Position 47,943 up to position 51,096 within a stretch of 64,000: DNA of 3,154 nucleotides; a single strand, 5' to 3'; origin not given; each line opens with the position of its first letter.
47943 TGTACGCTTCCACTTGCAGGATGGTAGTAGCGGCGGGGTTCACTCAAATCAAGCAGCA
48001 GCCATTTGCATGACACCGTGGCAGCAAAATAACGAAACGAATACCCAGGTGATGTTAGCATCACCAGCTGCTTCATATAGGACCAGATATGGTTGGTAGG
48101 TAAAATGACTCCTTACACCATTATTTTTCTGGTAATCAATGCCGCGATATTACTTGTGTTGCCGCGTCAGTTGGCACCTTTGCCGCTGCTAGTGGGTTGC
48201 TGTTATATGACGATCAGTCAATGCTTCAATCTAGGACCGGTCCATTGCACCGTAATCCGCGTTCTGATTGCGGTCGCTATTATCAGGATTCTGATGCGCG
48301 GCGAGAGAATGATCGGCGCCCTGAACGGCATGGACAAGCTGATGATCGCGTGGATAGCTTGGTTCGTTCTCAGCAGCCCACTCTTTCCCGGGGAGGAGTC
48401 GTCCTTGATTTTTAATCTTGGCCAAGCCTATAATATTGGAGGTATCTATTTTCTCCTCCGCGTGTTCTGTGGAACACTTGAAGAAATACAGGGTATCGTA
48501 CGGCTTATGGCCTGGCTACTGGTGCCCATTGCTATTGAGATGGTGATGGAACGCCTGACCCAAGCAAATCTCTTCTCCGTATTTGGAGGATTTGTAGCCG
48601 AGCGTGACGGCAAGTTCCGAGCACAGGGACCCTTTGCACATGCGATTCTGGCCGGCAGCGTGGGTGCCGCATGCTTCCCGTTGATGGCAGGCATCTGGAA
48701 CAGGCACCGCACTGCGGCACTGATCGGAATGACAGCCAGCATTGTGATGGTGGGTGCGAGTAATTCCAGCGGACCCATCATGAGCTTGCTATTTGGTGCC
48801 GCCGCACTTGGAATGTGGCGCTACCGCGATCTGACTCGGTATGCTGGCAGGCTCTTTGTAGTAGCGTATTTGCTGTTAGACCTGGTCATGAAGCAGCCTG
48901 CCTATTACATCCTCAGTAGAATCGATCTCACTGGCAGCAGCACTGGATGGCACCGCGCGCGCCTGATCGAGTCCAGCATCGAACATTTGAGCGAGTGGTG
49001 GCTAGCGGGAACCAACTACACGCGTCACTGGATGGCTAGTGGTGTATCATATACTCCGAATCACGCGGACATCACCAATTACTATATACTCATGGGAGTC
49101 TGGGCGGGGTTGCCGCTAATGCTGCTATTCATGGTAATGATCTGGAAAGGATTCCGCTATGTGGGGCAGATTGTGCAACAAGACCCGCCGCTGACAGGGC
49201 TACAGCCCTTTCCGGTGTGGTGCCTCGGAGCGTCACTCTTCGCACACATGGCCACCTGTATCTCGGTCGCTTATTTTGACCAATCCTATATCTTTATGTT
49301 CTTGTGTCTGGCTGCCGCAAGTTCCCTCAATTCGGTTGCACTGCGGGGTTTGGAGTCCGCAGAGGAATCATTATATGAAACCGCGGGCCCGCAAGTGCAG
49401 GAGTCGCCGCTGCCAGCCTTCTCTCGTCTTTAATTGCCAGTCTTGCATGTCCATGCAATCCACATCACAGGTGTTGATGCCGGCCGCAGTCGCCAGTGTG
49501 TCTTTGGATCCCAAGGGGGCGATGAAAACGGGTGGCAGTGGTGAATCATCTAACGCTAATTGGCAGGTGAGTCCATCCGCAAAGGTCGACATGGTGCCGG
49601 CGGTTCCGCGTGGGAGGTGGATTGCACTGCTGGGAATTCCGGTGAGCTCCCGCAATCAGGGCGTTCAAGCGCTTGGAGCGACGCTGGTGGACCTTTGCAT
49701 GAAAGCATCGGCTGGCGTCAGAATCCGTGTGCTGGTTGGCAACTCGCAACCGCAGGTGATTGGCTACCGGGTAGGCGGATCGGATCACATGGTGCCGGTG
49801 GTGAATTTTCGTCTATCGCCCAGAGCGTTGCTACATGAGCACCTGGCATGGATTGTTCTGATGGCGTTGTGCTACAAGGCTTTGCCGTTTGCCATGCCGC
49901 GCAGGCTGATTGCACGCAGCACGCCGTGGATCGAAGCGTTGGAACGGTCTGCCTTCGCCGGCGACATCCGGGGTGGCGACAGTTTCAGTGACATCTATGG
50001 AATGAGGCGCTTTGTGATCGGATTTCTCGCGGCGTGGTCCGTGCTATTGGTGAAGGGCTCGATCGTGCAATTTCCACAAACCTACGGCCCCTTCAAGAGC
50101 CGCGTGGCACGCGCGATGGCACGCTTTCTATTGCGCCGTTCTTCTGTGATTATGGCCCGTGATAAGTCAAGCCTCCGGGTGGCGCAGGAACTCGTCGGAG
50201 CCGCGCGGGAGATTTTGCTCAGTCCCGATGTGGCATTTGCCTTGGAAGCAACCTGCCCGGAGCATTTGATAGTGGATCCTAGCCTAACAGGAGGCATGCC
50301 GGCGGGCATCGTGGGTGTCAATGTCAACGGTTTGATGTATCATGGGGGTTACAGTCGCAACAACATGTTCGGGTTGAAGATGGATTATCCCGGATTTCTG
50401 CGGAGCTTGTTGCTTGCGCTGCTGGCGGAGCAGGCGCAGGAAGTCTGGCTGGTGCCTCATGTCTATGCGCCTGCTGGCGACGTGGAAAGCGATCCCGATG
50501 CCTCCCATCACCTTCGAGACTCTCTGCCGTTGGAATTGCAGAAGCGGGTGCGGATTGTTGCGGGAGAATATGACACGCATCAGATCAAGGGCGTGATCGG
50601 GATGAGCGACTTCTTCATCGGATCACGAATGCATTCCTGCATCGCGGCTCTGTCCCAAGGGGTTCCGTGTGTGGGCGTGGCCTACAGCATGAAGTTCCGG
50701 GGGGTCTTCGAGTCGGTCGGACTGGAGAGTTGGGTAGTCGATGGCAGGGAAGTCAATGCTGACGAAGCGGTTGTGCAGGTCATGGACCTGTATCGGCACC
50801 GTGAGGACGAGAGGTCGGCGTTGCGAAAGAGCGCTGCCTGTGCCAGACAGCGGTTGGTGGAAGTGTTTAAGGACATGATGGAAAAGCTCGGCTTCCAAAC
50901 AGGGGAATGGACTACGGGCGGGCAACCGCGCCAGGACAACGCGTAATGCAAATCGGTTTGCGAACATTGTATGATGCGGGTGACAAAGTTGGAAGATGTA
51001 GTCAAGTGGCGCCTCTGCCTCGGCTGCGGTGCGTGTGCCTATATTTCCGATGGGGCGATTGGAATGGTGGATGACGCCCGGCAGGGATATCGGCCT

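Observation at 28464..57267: Hybrid export logic: Wzm/Wzt together with Wzy/ligase and Wzc, and no Wzx flippase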

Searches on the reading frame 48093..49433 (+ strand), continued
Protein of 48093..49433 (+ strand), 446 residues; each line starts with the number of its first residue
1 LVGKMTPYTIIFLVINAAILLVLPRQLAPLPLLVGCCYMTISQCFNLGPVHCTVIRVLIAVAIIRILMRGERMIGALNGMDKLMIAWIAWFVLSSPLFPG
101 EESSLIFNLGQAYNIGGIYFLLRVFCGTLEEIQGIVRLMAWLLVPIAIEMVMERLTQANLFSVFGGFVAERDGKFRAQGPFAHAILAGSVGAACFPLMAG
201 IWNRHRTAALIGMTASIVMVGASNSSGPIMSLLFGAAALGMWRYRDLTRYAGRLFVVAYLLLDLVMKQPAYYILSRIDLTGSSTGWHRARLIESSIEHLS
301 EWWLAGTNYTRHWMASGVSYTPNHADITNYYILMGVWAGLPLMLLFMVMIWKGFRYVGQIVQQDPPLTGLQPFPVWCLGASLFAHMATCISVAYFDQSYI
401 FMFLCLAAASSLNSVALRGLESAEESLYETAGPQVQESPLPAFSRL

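Call 37: search_protein_families(library=ncbifam, alignment_id=A1, max_evalue=1)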
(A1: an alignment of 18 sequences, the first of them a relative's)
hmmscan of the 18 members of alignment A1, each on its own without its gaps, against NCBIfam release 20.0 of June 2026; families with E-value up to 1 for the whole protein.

A. member 1, P0001 (442 aa): 1 family
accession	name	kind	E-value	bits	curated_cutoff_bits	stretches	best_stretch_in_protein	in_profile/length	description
TIGR03315.1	Se_ygfK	equivalog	0.15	9.4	835.3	1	76-114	118-156/1012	putative selenate reductase subunit YgfK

B. families by the number of members that match (of 18 scanned): 4 families
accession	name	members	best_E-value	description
TIGR04370.1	glyco_rpt_poly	2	0.0005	oligosaccharide repeat unit polymerase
NF041554.1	SA1362_fam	1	0.027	SA1362 family protein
TIGR03315.1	Se_ygfK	1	0.15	putative selenate reductase subunit YgfK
NF033490.1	small_SPW0924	1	0.16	SPW_0924 family protein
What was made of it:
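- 48105..49433 (+): Wzy_C-superfamily polytopic membrane enzyme. It is a candidate repeat-unit polymerase, or alternatively a ligase. It is the defining gene of the conserved chassis. 2 of 18 members weakly hit TIGR04370, the repeat-unit polymerase model (call 37).
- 2 of 18 members hit TIGR04370, the repeat-unit polymerase model, and none hits a ligase model (call 37).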

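Call 50: search_protein_families(library=pfam, proteins=[L049:2378-3415:+, L049:4851-5321:+, L049:5270-5794:+, L049:7681-8922:+, L049:8955-9902:+, L049:11407-12411:+, L049:13419-14762:+, L049:16767-21323:+, L052:7384-8823:+, L052:11962-13038:+], max_evalue=0.001)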
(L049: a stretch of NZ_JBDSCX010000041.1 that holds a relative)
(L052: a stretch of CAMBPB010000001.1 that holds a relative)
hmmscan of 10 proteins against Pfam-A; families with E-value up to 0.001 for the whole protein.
L049:2378-3415:+ (346 aa): 0 families

L049:4851-5321:+ (157 aa): 1 family
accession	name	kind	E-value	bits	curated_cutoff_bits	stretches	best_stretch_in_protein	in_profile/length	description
PF08660.17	Alg14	-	1.3e-07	32.2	27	1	68-152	76-167/171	Oligosaccharide biosynthesis protein Alg14 like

L049:5270-5794:+ (175 aa): 1 family
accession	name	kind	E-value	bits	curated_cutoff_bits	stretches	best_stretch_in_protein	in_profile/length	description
PF04101.22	Glyco_tran_28_C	-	5.6e-13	49.7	22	1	18-149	1-141/166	Glycosyltransferase family 28 C-terminal domain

L049:7681-8922:+ (414 aa): 5 families
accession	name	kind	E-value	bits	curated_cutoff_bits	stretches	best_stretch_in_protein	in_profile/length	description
PF13692.12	Glyco_trans_1_4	-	1.9e-17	64.3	27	1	244-376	3-141/142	Glycosyl transferases group 1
PF00534.26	Glycos_transf_1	-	5.1e-16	59.1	26.4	1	236-381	9-162/172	Glycosyl transferases group 1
PF13439.12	Glyco_transf_4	-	2.8e-07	31.1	28.5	1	53-218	13-159/170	Glycosyltransferase Family 4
PF13579.12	Glyco_trans_4_4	-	1e-05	26.4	29.7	1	48-219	7-153/158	Glycosyl transferase 4-like domain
PF20706.3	GT4-conflict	-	7e-05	22.4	26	1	212-349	168-317/385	Family 4 Glycosyltransferase in conflict systems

L049:8955-9902:+ (316 aa): 0 families

L049:11407-12411:+ (335 aa): 4 families
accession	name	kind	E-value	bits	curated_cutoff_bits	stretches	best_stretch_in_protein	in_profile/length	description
PF00535.33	Glycos_transf_2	-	8.4e-39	133.6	23.3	1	5-172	1-167/168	Glycosyl transferase family 2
PF10111.15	Glyco_tranf_2_2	-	5.4e-18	65.9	27.3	1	5-194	1-202/276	Glycosyltransferase like family 2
PF13641.12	Glyco_tranf_2_3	-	3e-15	57.3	27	1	4-195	3-198/230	Glycosyltransferase like family 2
PF13632.12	Glyco_trans_2_3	-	0.0006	20.1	27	1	83-203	3-119/198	Glycosyl transferase family group 2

L049:13419-14762:+ (448 aa): 5 families
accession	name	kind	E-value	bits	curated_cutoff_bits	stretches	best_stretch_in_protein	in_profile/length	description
PF03721.20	UDPG_MGDP_dh_N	-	1e-43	149.6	27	1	22-199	2-181/187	UDP-glucose/GDP-mannose dehydrogenase family, NAD binding domain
PF00984.24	UDPG_MGDP_dh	-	8.7e-30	103.1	25.4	1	220-310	2-93/94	UDP-glucose/GDP-mannose dehydrogenase family, central domain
PF03720.21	UDPG_MGDP_dh_C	-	1.4e-20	74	30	1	337-436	1-102/103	UDP-glucose/GDP-mannose dehydrogenase family, UDP binding domain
PF03446.21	NAD_binding_2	-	7.3e-08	33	21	1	22-160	1-115/161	NAD binding domain of 6-phosphogluconate dehydrogenase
PF02737.24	3HCDH_N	-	5.5e-05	23.6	22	1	23-103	2-87/180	3-hydroxyacyl-CoA dehydrogenase, NAD binding domain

L049:16767-21323:+ (1519 aa): 9 families
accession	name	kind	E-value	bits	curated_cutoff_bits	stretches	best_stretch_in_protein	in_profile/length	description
PF17963.7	Big_9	-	3.8e-47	159.5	23.6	3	1096-1187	1-89/89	Bacterial Ig domain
PF17892.7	Cadherin_5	-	1.2e-40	137.7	26.5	3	1096-1189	2-98/98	Cadherin-like domain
PF17803.7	Cadherin_4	-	1.6e-36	125.1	25.1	3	1094-1156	9-71/71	Bacterial cadherin-like domain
PF04862.18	DUF642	-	2.3e-31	109.2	27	4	848-1000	2-154/157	Protein of unknown function (DUF642)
PF13472.12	Lipase_GDSL_2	-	2.7e-21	77.3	32.9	1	56-238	2-176/178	GDSL-like Lipase/Acylhydrolase family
PF00657.28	Lipase_GDSL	-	1.3e-15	58.5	23.6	1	53-245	1-208/208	GDSL-like Lipase/Acylhydrolase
PF02018.23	CBM_4_9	-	9.7e-14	52.3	25.9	2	358-479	4-127/136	Carbohydrate binding domain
PF18998.6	Flg_new_2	-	1.1e-07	32.1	23.6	1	523-589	3-70/73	Divergent InlB B-repeat domain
PF09479.16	Flg_new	-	1.1e-05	25.8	27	1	526-586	6-64/65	Listeria-Bacteroides repeat domain (List_Bact_rpt)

L052:7384-8823:+ (480 aa): 5 families
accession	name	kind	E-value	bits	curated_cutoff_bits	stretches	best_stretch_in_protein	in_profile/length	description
PF13692.12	Glyco_trans_1_4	-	3.7e-15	56.9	27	1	304-433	3-138/142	Glycosyl transferases group 1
PF00534.26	Glycos_transf_1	-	5.7e-14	52.4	26.4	1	300-447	13-168/172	Glycosyl transferases group 1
PF13439.12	Glyco_transf_4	-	7.1e-07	29.8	28.5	1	110-288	9-169/170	Glycosyltransferase Family 4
PF20706.3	GT4-conflict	-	5.2e-05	22.8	26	1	274-408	170-316/385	Family 4 Glycosyltransferase in conflict systems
PF13579.12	Glyco_trans_4_4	-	0.00041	21.1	29.7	1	109-284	7-158/158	Glycosyl transferase 4-like domain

L052:11962-13038:+ (359 aa): 3 families
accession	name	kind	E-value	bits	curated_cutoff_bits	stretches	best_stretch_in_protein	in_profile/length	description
PF00535.33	Glycos_transf_2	-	6.1e-35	121.1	23.3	1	27-182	1-161/168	Glycosyl transferase family 2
PF10111.15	Glyco_tranf_2_2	-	3.7e-16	59.9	27.3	1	27-215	1-201/276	Glycosyltransferase like family 2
PF13641.12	Glyco_tranf_2_3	-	4.4e-13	50.2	27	1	26-125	3-111/230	Glycosyltransferase like family 2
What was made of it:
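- Closest known: ABC-transporter-dependent O-polysaccharide export with a Wzt carbohydrate-binding domain. Different: Some relatives have no methyltransferase (call 50).
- The compact relative L049 has no methyltransferase at all (call 50), so a methyl cap cannot be general.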

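Call 62: search_protein_families(library=pfam, alignment_id=A1, max_evalue=1)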
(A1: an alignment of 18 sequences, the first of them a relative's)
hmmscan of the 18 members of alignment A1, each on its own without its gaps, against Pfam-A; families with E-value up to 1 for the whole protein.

A. member 1, P0001 (442 aa): 2 families
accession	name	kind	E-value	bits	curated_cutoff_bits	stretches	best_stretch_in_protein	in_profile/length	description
PF04932.20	Wzy_C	-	0.01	16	31.7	1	210-343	4-149/149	O-Antigen ligase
PF16951.10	MaAIMP_sms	-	0.12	12.6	26.2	1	338-353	8-23/60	Putative methionine and alanine importer, small subunit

B. families by the number of members that match (of 18 scanned): 7 families
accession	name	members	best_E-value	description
PF04932.20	Wzy_C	15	3e-08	O-Antigen ligase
PF11808.13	PhoR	4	0.0027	Phosphate regulon sensor protein PhoR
PF03741.22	TerC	3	0.014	Integral membrane protein TerC family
PF16951.10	MaAIMP_sms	2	0.12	Putative methionine and alanine importer, small subunit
PF19529.4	DUF6057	1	0.0049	Family of unknown function (DUF6057)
PF18898.5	DUF5654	1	0.045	Family of unknown function (DUF5654)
PF05820.16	Ac81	1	0.36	Baculoviridae AC81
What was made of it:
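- On Wzx/Wzy-dependent polysaccharide pathway: 48105-49433 belongs to the Wzy_C superfamily at family level (15 of 18 members, best E 3e-8; call 62).
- Checked: However, 15 of 18 family members hit Wzy_C (best E 3e-8; call 62).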

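Call 63: find_related_loci(query=A1, collection=metagenome_contigs, flank=10000)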
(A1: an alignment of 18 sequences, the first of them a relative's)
Query A1 (442 aa) in metagenome_contigs; peptide patterns used: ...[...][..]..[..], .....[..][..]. (x = any residue, [..] = any of these).
519 stretches matched a pattern; 354 encode a relative of the query (tblastn E <= 1e-3); the best 80 are kept; 80 distinct loci.
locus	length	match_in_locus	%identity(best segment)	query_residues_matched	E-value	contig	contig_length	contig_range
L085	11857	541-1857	72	1-439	0e+0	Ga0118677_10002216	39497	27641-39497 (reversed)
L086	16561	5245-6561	72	1-439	0e+0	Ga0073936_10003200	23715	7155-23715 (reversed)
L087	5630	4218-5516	69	1-438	0e+0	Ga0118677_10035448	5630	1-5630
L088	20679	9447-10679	68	1-411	0e+0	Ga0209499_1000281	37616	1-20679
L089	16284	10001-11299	62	1-435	2e-170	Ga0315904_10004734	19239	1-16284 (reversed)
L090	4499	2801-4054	54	6-420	1e-151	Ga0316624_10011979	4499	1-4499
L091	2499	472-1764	53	5-438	7e-157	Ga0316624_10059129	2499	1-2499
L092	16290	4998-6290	52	1-434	2e-146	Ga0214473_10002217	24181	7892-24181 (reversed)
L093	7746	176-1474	53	1-435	6e-145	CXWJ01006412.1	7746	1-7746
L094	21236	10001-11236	54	5-413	4e-143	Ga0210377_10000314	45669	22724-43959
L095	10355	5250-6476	52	1-408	6e-143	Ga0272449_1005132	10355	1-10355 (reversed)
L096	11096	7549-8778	52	1-409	2e-142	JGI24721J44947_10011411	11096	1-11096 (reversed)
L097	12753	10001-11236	53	1-409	3e-142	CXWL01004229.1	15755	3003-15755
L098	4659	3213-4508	51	1-437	6e-144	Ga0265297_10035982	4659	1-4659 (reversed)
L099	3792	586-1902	51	4-438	4e-146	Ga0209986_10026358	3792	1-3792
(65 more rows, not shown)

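Call 69: find_encoding_contigs(protein=P0115, flank=10000, max_places=1)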
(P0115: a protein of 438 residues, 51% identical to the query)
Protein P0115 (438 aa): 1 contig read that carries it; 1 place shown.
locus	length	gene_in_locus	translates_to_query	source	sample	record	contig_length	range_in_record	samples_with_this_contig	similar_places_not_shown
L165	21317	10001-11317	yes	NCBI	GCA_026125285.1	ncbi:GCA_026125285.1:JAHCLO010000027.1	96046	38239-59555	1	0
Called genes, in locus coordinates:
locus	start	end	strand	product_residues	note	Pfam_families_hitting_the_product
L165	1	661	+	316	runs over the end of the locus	PF00535:Glycos_transf_2, PF13641:Glyco_tranf_2_3 (faint)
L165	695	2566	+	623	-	PF13522:GATase_6, PF13537:GATase_7, PF00733:Asn_synthase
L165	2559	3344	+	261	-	PF13489:Methyltransf_23, PF08241:Methyltransf_11 (weak), PF08242:Methyltransf_12 (weak)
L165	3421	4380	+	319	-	PF00535:Glycos_transf_2, PF13641:Glyco_tranf_2_3, PF13632:Glyco_trans_2_3 (weak)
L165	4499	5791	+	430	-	PF04230:PS_pyruv_trans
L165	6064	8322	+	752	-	PF13229:Beta_helix (weak), PF00801:PKD (faint), PF13895:Ig_2 (weak), PF13927:Ig_3 (weak), PF17957:Big_7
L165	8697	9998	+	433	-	PF12797:Fer4_2 (faint), PF13237:Fer4_10 (weak), PF14697:Fer4_21, PF12838:Fer4_7 (weak), PF04422:FrhB_FdhB_N, PF04432:FrhB_FdhB_C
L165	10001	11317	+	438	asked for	-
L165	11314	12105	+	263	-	-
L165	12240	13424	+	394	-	PF13439:Glyco_transf_4, PF13579:Glyco_trans_4_4 (weak), PF00534:Glycos_transf_1, PF13692:Glyco_trans_1_4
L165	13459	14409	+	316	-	PF00535:Glycos_transf_2, PF10111:Glyco_tranf_2_2, PF13506:Glyco_transf_21, PF13641:Glyco_tranf_2_3, PF10111:Glyco_tranf_2_2 (weak)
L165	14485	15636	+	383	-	PF13439:Glyco_transf_4, PF13579:Glyco_trans_4_4 (weak), PF20706:GT4-conflict, PF00534:Glycos_transf_1, PF13692:Glyco_trans_1_4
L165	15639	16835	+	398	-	PF13439:Glyco_transf_4 (weak), PF13579:Glyco_trans_4_4, PF20706:GT4-conflict, PF00534:Glycos_transf_1, PF13692:Glyco_trans_1_4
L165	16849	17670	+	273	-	PF01061:ABC2_membrane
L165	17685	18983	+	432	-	PF00005:ABC_tran, PF14524:Wzt_C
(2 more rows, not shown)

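Call 70: find_encoding_contigs(protein=P0002, flank=10000, max_places=1)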
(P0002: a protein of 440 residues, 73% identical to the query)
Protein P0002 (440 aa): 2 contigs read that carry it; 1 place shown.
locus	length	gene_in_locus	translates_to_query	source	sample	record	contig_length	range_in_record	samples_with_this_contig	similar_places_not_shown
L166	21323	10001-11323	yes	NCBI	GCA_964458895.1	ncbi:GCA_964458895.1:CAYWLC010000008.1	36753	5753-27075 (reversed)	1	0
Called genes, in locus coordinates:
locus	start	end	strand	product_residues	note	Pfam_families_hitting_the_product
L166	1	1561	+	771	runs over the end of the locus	PF02706:Wzz, PF13614:AAA_31 (faint), PF06564:CBP_BcsQ (faint)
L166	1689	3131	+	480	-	PF13727:CoA_binding_3, PF02397:Bac_transf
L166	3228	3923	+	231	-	PF08241:Methyltransf_11 (weak)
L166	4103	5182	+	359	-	-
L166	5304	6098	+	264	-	PF03808:Glyco_tran_WecG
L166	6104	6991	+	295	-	PF13641:Glyco_tranf_2_3, PF00535:Glycos_transf_2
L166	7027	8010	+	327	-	PF00535:Glycos_transf_2, PF13641:Glyco_tranf_2_3, PF13632:Glyco_trans_2_3 (weak)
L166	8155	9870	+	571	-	-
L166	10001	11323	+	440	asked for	-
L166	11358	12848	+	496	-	PF04230:PS_pyruv_trans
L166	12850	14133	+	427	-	PF04422:FrhB_FdhB_N, PF04432:FrhB_FdhB_C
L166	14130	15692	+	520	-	PF07021:MetW, PF13489:Methyltransf_23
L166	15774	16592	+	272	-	PF01061:ABC2_membrane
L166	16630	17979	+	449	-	PF00005:ABC_tran, PF14524:Wzt_C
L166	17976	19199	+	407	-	PF13439:Glyco_transf_4, PF13579:Glyco_trans_4_4, PF20706:GT4-conflict, PF00534:Glycos_transf_1, PF13692:Glyco_trans_1_4, PF13524:Glyco_trans_1_2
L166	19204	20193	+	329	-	PF24793:GINT1_N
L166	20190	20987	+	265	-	PF13489:Methyltransf_23 (weak), PF08241:Methyltransf_11 (weak)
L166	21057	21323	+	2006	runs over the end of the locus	?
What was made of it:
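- L166 looks the same (call 70). L049 and L166 have a single PGT and four to five transferases between the PCP and the giant protein (calls 50, 70).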

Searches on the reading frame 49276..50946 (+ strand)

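Call 4: search_protein_families(library=pfam, proteins=[window:49276-50946:+], max_evalue=0.001)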
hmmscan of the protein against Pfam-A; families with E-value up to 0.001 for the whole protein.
window:49276-50946:+ (556 aa): 1 family
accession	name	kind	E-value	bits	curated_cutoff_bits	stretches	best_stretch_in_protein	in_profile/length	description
PF04230.19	PS_pyruv_trans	-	6.3e-26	92.3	25.3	1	233-471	67-279/280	Polysaccharide pyruvyl transferase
